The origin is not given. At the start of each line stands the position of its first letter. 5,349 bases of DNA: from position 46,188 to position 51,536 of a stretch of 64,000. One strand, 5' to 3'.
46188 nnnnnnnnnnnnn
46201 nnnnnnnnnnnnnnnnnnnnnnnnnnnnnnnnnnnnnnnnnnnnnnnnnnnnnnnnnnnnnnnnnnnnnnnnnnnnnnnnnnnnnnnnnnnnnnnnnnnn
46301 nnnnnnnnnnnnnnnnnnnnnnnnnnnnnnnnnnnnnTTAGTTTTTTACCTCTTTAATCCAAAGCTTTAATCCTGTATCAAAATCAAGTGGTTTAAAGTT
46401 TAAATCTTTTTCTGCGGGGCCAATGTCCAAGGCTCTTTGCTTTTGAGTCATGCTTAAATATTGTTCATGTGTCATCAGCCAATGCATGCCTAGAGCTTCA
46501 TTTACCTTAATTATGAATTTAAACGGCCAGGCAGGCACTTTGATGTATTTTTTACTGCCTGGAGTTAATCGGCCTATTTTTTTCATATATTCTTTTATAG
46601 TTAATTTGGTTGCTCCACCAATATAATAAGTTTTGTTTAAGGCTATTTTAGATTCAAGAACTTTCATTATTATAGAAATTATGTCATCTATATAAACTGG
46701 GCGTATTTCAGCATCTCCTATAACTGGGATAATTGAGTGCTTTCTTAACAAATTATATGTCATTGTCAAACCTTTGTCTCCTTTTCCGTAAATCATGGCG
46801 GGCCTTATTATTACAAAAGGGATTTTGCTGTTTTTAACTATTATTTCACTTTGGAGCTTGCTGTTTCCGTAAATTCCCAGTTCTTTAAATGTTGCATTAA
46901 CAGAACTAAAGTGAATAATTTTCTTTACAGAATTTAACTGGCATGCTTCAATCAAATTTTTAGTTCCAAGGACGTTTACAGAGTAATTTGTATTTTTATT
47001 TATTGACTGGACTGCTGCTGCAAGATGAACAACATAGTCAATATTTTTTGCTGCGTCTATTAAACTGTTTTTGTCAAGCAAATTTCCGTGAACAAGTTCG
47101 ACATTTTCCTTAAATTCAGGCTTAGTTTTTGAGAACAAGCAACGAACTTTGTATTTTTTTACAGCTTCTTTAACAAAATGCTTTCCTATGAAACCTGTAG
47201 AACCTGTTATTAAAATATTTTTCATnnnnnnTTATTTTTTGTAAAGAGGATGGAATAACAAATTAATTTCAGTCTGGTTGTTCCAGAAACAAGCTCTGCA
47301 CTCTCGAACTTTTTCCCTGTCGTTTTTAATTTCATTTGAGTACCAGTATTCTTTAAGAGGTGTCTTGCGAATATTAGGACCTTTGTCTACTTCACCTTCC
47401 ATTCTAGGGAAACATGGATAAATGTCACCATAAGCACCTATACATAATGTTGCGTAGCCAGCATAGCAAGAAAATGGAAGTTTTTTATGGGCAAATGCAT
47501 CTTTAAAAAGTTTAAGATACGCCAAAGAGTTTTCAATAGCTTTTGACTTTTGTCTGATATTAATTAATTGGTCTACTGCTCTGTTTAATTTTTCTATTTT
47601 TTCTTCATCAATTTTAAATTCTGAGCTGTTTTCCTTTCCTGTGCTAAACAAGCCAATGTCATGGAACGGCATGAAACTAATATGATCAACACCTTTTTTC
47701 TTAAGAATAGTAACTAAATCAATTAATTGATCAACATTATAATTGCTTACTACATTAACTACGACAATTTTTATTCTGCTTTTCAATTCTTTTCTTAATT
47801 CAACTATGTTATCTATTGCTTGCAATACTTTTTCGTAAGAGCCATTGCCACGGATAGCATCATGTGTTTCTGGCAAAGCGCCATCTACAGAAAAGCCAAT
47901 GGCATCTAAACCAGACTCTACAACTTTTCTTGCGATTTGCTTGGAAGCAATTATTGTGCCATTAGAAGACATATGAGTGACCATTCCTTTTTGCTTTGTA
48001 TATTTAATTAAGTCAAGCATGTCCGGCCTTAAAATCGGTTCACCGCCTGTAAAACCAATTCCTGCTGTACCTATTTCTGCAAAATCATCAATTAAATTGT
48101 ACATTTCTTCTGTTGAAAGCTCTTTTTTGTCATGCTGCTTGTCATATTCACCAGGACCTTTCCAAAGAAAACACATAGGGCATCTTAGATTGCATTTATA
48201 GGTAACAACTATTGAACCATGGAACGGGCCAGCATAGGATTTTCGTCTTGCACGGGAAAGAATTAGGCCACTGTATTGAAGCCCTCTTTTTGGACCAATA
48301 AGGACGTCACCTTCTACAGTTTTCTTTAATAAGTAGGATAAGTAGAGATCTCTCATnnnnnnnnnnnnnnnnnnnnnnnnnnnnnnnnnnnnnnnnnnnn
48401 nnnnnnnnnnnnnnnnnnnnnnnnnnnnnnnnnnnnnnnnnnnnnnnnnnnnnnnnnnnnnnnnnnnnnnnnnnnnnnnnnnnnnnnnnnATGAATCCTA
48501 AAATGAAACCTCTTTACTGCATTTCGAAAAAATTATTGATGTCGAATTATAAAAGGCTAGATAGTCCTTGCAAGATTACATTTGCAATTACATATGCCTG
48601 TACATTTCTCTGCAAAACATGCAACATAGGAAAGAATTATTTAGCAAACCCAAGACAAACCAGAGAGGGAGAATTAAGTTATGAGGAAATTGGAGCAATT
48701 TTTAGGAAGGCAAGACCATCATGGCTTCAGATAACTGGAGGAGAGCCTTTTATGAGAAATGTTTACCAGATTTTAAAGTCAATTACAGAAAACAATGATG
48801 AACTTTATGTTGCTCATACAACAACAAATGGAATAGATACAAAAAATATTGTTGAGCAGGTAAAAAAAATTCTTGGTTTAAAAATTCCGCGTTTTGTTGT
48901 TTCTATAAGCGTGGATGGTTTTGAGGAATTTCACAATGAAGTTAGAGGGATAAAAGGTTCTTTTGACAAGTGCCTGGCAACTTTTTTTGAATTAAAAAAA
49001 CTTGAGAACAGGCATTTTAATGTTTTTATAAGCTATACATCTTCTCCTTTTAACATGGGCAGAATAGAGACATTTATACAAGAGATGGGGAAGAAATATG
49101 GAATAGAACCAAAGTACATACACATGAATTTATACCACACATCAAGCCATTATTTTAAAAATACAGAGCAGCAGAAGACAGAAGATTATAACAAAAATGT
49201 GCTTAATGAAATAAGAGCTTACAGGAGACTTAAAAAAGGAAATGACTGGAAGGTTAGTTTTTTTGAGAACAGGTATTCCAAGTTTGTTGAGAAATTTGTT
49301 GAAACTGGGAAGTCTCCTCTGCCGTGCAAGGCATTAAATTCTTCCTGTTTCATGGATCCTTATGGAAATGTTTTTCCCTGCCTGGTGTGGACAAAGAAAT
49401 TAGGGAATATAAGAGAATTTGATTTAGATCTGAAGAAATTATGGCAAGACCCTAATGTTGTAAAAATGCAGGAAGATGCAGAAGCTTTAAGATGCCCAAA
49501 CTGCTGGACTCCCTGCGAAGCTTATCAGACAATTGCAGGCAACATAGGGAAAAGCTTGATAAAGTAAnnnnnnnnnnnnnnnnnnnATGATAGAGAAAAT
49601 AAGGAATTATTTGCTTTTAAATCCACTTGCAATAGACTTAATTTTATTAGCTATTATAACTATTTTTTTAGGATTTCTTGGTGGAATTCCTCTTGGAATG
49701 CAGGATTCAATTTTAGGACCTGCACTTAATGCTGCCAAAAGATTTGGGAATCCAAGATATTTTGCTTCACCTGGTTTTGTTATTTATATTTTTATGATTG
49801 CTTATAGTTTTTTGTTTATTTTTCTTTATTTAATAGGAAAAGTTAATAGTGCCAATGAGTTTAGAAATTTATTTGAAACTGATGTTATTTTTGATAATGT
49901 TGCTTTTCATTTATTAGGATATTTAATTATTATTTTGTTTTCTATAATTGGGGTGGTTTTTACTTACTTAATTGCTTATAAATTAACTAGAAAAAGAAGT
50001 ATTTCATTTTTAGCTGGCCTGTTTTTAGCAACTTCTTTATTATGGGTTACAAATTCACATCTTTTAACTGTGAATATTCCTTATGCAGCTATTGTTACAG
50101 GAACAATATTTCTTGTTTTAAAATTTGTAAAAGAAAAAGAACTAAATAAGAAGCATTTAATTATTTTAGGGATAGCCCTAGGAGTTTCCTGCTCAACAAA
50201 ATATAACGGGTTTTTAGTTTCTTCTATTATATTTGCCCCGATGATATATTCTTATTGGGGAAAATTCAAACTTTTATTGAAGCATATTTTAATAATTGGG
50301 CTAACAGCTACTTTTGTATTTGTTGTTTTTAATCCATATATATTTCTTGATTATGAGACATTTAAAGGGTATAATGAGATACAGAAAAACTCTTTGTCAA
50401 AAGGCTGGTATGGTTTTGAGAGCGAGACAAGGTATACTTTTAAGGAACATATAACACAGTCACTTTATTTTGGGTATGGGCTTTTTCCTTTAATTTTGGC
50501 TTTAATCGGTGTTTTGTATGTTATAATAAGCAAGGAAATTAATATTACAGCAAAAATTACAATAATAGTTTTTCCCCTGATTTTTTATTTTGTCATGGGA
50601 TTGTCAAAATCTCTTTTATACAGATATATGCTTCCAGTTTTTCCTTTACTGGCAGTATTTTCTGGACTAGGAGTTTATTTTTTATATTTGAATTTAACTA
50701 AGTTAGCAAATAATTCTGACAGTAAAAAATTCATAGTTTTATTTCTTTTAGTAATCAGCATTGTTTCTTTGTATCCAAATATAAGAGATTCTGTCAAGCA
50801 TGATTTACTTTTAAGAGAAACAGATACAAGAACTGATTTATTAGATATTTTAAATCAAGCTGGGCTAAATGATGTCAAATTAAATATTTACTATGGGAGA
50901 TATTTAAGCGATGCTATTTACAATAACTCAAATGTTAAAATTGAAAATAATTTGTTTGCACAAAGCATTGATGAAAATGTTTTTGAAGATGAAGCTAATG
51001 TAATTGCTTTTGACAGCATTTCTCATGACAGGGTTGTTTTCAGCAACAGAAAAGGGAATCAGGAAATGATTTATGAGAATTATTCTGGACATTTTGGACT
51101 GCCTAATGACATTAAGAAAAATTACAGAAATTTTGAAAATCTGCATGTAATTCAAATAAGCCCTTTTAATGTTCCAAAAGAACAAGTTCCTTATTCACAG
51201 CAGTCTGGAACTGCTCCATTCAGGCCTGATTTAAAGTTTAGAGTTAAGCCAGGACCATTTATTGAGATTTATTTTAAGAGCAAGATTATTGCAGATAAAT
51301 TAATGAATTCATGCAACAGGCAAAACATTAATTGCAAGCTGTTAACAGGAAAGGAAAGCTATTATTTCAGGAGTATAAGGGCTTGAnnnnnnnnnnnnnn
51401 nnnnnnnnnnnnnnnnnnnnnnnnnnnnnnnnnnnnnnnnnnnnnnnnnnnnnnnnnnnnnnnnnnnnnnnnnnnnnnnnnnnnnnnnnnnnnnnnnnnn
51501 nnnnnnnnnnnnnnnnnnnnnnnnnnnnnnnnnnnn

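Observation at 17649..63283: Glycan-biosynthesis island of about 45 kb with eight radical SAM enzymes, five of them B12-dependent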

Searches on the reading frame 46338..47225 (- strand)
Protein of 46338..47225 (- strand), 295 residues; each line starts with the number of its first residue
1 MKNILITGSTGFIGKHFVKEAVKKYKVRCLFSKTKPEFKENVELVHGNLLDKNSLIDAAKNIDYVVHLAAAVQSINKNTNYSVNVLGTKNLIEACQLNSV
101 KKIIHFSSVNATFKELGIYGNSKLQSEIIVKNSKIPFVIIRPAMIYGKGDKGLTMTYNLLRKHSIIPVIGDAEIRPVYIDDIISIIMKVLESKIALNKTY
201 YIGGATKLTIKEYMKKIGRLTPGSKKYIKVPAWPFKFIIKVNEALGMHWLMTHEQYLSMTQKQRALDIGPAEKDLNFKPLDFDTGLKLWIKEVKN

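Call 7: search_protein_families(library=pfam, proteins=[window:46338-47225:-], max_evalue=0.01)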
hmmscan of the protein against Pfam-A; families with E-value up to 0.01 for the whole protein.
window:46338-47225:- (295 aa): 8 families
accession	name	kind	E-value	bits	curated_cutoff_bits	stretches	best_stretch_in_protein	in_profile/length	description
PF01370.27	Epimerase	-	1.2e-24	87.5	20.9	1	4-203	1-240/240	NAD dependent epimerase/dehydratase family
PF01073.25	3Beta_HSD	-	3.2e-23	82.6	22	1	5-114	1-122/280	3-beta hydroxysteroid dehydrogenase/isomerase family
PF04321.23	RmlD_sub_bind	-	2.4e-18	66.7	27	1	3-218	2-228/287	RmlD substrate binding domain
PF13460.12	NAD_binding_10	-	7.1e-17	62.3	27.2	1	8-154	1-155/184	NAD(P)H-binding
PF07993.18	NAD_binding_4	-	1.6e-15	57.4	20.1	2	37-112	58-139/258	Male sterility protein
PF16363.11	GDP_Man_Dehyd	-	1.5e-12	48.1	27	1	5-108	1-129/332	GDP-mannose 4,6 dehydratase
PF02719.21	Polysacc_synt_2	-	6.5e-11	42.4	20.2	1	4-132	1-151/293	Polysaccharide biosynthesis protein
PF05368.20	NmrA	-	6.7e-09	36.2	27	1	2-138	3-142/298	NmrA-like family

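Call 66: search_protein_families(library=ncbifam, proteins=[window:46338-47225:-], max_evalue=0.00001)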
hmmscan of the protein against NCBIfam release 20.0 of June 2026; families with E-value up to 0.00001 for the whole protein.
window:46338-47225:- (295 aa): 18 families
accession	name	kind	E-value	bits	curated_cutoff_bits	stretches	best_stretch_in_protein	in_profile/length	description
TIGR03466.1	HpnA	hypoth_equivalog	5.2e-26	91.3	367.65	1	3-287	2-315/327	hopanoid-associated sugar epimerase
NF042422.1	oxyalk_red_OleD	equivalog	1.7e-18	67.1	580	1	3-113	2-115/329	2-alkyl-3-oxoalkanoate reductase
NF042423.1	oxyalk_red_Shew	equivalog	5.8e-17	61.7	580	1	2-217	9-253/331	2-alkyl-3-oxoalkanoate reductase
TIGR03589.1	PseB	equivalog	1.5e-16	60.3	407.75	1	2-129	5-145/324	UDP-N-acetylglucosamine 4,6-dehydratase (inverting)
NF052578.1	StrlDmthSdmBMthl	equivalog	6.4e-16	59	600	1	4-112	3-117/328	sterol demethylase protein SdmB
TIGR01214.1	rmlD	equivalog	1.5e-15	57.1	224.05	1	4-216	2-221/285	dTDP-4-dehydrorhamnose reductase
TIGR04180.1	EDH_00030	hypoth_equivalog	1.6e-14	53.7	475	1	4-217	1-252/297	NAD-dependent 4,6-dehydratase LegB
TIGR01746.1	Thioester-redct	subfamily_domain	1.1e-13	51.2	213.35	1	50-160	77-210/371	thioester reductase domain-containing protein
TIGR01179.1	galE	equivalog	5.7e-12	45.1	262.3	1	3-115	1-127/332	UDP-glucose 4-epimerase GalE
NF047837.1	UDPAcbARedWbcJ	equivalog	1.9e-11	43.5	500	1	3-219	2-213/372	UDP-2-acetamido-2,6-beta-L-arabino-hexul-4-ose reductase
NF005539.0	PRK07201.1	equivalog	7.9e-11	41.4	549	1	4-152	3-184/657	SDR family oxidoreductase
NF041293.1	G6PDh_Azf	equivalog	9.4e-10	38.3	400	1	3-111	4-118/252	NAD-dependent glucose-6-phosphate dehydrogenase Azf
TIGR01181.1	dTDP_gluc_dehyt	equivalog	1.7e-08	33.9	365.1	1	3-220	1-260/321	dTDP-glucose 4,6-dehydratase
TIGR04130.1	FnlA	equivalog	1.9e-08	33.6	730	1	2-133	5-149/337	UDP-N-acetylglucosamine 4,6-dehydratase/5-epimerase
NF004520.0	PRK05865.1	equivalog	5.7e-08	31.1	1509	1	4-219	3-200/854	sugar epimerase family protein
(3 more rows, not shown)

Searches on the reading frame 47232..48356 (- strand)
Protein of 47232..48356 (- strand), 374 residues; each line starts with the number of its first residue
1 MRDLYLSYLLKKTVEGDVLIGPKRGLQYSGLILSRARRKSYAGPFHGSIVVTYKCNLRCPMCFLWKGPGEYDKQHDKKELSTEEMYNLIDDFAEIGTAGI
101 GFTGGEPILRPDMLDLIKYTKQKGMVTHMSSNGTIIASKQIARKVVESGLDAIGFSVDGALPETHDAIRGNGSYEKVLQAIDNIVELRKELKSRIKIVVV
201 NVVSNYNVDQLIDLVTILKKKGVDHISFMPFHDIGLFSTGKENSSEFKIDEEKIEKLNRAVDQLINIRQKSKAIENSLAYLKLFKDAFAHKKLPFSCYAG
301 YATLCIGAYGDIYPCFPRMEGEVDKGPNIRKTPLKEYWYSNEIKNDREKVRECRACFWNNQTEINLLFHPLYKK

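Call 4: search_protein_families(library=pfam, proteins=[window:47232-48356:-], max_evalue=0.01)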
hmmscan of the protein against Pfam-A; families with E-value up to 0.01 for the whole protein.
window:47232-48356:- (374 aa): 3 families
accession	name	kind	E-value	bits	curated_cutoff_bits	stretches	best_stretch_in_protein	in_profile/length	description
PF04055.27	Radical_SAM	-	3.4e-28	99.3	29.5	1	49-202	1-153/166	Radical SAM superfamily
PF13353.11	Fer4_12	-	4.1e-08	34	22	1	53-166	13-122/137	4Fe-4S single cluster domain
PF13186.11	SPASM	-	7.5e-06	26.6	21.5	1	297-356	1-66/67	Iron-sulfur cluster-binding domain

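Call 9: search_protein_families(library=ncbifam, proteins=[window:47232-48356:-], max_evalue=0.001)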
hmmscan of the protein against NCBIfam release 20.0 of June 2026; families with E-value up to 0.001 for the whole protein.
window:47232-48356:- (374 aa): 87 families (the best 25 are shown)
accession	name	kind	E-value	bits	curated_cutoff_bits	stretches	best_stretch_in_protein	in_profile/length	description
NF045574.1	sacti_mat_StsB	exception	7.1e-35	120.7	625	1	51-347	102-369/466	StsB family radical SAM/SPASM domain sactipeptide maturase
TIGR04347.1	pseudo_SAM_Halo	equivalog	7.4e-34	117.6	525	1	51-278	44-256/390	TIGR04347 family pseudo-SAM/SPASM protein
NF050035.1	rSAM_WgK_link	exception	2.2e-32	112.4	650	1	38-250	2-198/367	radical SAM/SPASM peptide maturase WgkB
TIGR04545.1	rSAM_ahbD_hemeb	equivalog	3.1e-31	109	500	1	51-345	6-293/339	heme b synthase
TIGR04055.1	rSAM_NirJ2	equivalog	5.2e-31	108.4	500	1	51-356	6-294/326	putative heme d1 biosynthesis radical SAM protein NirJ2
TIGR03962.1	mycofact_rSAM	equivalog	1.4e-30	106.6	265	1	49-356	16-303/339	mycofactocin radical SAM maturase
TIGR04054.1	rSAM_NirJ1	equivalog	1.5e-30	106.2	650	1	47-270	35-246/387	putative heme d1 biosynthesis radical SAM protein NirJ1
TIGR02666.1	moaA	equivalog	1.8e-29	102.7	284.05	1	49-276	14-235/336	GTP 3',8-cyclase MoaA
TIGR04546.1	rSAM_ahbC_deAc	equivalog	1.8e-28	99.4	650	1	51-230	45-212/390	12,18-didecarboxysiroheme deacetylase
TIGR02109.1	PQQ_syn_pqqE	equivalog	2.2e-28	99.3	381.35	1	49-345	11-287/358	pyrroloquinoline quinone biosynthesis protein PqqE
TIGR04317.1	W_rSAM_matur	equivalog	1.1e-27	97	380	1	50-319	9-259/349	tungsten cofactor oxidoreductase radical SAM maturase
TIGR04051.1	rSAM_NirJ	equivalog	1.4e-27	96.6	515.45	1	52-263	9-208/354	heme d1 biosynthesis radical SAM protein NirJ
TIGR04053.2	TIGR04053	equivalog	3.3e-27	95.7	395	1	51-258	14-207/366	TIGR04053 family radical SAM/SPASM domain-containing protein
TIGR03961.1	rSAM_PTO1314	hypoth_equivalog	2.4e-26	92.8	306.05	1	44-356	22-302/332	PTO1314 family radical SAM protein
TIGR02668.1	moaA_archaeal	equivalog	4.4e-26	91.6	325.25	1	49-260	14-212/303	GTP 3',8-cyclase MoaA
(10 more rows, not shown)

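Call 19: search_solved_structures(query=window:47232-48356:-, max_evalue=0.001)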
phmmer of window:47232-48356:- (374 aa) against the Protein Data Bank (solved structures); distinct sequences matched with E-value up to 0.001: 11.
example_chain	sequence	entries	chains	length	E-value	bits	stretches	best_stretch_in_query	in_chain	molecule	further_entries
2fb2_A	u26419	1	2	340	9.8e-13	51.1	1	49-236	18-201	Molybdenum cofactor biosynthesis protein A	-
1tv7_A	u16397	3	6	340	1.4e-12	50.6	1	49-236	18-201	Molybdenum cofactor biosynthesis protein A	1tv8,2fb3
5wgg_A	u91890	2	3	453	4.2e-11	45.7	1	49-357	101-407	Radical SAM domain protein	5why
7tol_A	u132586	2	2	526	6.3e-11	45.1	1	47-208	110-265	glycerol dibiphytanyl glycerol tetraether - macrocyclic archaeol synthase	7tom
7vob_C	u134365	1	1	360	8.5e-10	41.4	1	55-222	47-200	Cytosylglucuronate decarboxylase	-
7voc_C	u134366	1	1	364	8.8e-10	41.4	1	55-222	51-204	Cytosylglucuronate decarboxylase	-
6c8v_A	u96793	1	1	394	2.6e-09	39.8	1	47-217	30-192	Coenzyme PQQ synthesis protein E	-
6efn_A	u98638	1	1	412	1.3e-07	34.3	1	44-218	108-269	Sporulation killing factor maturation protein SkfB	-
3can_A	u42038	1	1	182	0.00012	24.5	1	98-241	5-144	Pyruvate-formate lyase-activating enzyme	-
8hzv_A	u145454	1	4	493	0.00023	23.6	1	43-219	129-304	Radical S-Adenosyl-L-methionine Enzyme DesII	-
8hzy_A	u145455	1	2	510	0.00024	23.5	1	43-219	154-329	DesII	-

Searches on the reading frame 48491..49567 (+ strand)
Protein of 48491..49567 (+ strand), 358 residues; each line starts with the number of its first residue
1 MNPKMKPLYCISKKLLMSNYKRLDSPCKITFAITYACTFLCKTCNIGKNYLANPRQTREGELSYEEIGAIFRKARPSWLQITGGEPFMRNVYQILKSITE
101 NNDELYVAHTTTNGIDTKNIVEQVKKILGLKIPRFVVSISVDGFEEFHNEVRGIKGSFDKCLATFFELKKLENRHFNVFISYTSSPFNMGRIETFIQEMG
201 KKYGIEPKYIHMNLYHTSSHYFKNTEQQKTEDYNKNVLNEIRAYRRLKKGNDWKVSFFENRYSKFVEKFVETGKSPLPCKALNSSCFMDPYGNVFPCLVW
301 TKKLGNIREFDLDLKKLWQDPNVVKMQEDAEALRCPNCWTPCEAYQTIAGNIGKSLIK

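Call 4: search_protein_families(library=pfam, proteins=[window:48491-49567:+], max_evalue=0.01)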
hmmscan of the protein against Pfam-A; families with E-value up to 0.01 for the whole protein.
window:48491-49567:+ (358 aa): 3 families
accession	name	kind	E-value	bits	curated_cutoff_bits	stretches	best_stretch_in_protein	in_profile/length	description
PF04055.27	Radical_SAM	-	8.4e-11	42.8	29.5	1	33-175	3-143/166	Radical SAM superfamily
PF13186.11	SPASM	-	1.2e-07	32.3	21.5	1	279-339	1-67/67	Iron-sulfur cluster-binding domain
PF13353.11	Fer4_12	-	0.00096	19.9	22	1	36-128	14-106/137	4Fe-4S single cluster domain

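Call 9: search_protein_families(library=ncbifam, proteins=[window:48491-49567:+], max_evalue=0.001)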
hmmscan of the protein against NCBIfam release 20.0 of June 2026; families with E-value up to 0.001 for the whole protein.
window:48491-49567:+ (358 aa): 31 families (the best 25 are shown)
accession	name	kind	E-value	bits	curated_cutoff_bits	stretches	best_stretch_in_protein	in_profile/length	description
TIGR03961.1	rSAM_PTO1314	hypoth_equivalog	5.8e-16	58.7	306.05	1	29-323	25-289/332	PTO1314 family radical SAM protein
TIGR04053.2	TIGR04053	equivalog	7.4e-16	58.3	395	1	25-172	6-149/366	TIGR04053 family radical SAM/SPASM domain-containing protein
TIGR04545.1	rSAM_ahbD_hemeb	equivalog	1.8e-15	57.3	500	1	29-239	2-199/339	heme b synthase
NF047865.1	rSAM_PapB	equivalog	1.2e-13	51.1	340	1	29-340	5-308/330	PapB family radical SAM/SPASM ranthipeptide maturase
TIGR03962.1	mycofact_rSAM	equivalog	4e-12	45.9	265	1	22-347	7-308/339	mycofactocin radical SAM maturase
NF041298.1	rSAM_mat_DynA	equivalog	4.6e-12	45.6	450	1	82-338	58-311/356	dynobactin maturation radical SAM/SPASM protein DynA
TIGR04051.1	rSAM_NirJ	equivalog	5.4e-12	45.3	515.45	1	33-338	8-318/354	heme d1 biosynthesis radical SAM protein NirJ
TIGR04251.1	SCM_rSAM_ScmF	equivalog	8.6e-12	45.1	400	1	28-165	5-138/353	SynChlorMet cassette radical SAM/SPASM protein ScmF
TIGR03470.1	HpnH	equivalog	2.8e-10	39.7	225.05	1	25-255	26-236/318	adenosyl-hopene transferase HpnH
TIGR04055.1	rSAM_NirJ2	equivalog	4.6e-10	39.5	500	1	29-327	2-282/326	putative heme d1 biosynthesis radical SAM protein NirJ2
TIGR04054.1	rSAM_NirJ1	equivalog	7.3e-10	38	650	1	29-173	38-174/387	putative heme d1 biosynthesis radical SAM protein NirJ1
TIGR04133.1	rSAM_w_lipo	hypoth_equivalog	1.5e-09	37.3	425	1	30-351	27-330/350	TIGR04133 family radical SAM/SPASM protein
TIGR04403.1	rSAM_skfB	equivalog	2.2e-09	36.6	300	1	25-309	102-360/402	sporulation killing factor system radical SAM maturase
TIGR02666.1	moaA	equivalog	4.4e-09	35.8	284.05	1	31-248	14-227/336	GTP 3',8-cyclase MoaA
TIGR03942.1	sulfatase_rSAM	equivalog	1.1e-08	34.6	349.45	1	36-338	10-314/363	anaerobic sulfatase maturase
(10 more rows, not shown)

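Call 68: search_solved_structures(query=window:48491-49567:+, max_evalue=0.01)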
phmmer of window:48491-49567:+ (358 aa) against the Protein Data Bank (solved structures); distinct sequences matched with E-value up to 0.01: 1.
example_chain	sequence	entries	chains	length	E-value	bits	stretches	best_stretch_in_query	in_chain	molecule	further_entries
6efn_A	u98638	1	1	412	2.1e-05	27.3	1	26-199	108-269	Sporulation killing factor maturation protein SkfB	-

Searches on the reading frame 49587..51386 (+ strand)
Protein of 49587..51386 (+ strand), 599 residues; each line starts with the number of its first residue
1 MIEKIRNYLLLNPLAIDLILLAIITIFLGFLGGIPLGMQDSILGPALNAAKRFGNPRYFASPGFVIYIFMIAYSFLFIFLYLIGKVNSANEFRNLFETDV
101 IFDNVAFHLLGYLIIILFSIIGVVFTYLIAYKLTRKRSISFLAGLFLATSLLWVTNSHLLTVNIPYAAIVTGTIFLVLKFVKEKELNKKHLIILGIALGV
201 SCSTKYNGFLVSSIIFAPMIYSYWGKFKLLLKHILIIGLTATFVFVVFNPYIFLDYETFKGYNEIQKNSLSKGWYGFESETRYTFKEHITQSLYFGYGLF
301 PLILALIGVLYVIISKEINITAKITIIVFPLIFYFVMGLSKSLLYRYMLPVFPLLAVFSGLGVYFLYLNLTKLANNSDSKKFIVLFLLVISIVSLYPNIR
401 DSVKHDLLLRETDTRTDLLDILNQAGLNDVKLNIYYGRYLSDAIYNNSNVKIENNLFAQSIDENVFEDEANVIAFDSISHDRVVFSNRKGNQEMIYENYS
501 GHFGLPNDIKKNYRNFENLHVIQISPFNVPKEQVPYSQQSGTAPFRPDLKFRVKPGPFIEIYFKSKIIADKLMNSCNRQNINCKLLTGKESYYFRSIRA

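Call 4: search_protein_families(library=pfam, proteins=[window:49587-51386:+], max_evalue=0.01)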
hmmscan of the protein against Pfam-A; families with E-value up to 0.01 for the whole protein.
window:49587-51386:+ (599 aa): 2 families
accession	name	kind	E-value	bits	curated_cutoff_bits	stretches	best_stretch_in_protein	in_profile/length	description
PF02366.24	PMT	-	2.4e-10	40.8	22.7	1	115-255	89-235/245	Dolichyl-phosphate-mannose-protein mannosyltransferase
PF13231.12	PMT_2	-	1.9e-09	38.4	26.1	1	113-248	26-154/160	Dolichyl-phosphate-mannose-protein mannosyltransferase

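Call 26: search_protein_families(library=ncbifam, proteins=[window:49587-51386:+], max_evalue=0.001)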
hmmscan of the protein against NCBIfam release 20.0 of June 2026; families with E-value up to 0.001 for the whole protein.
window:49587-51386:+ (599 aa): 0 families
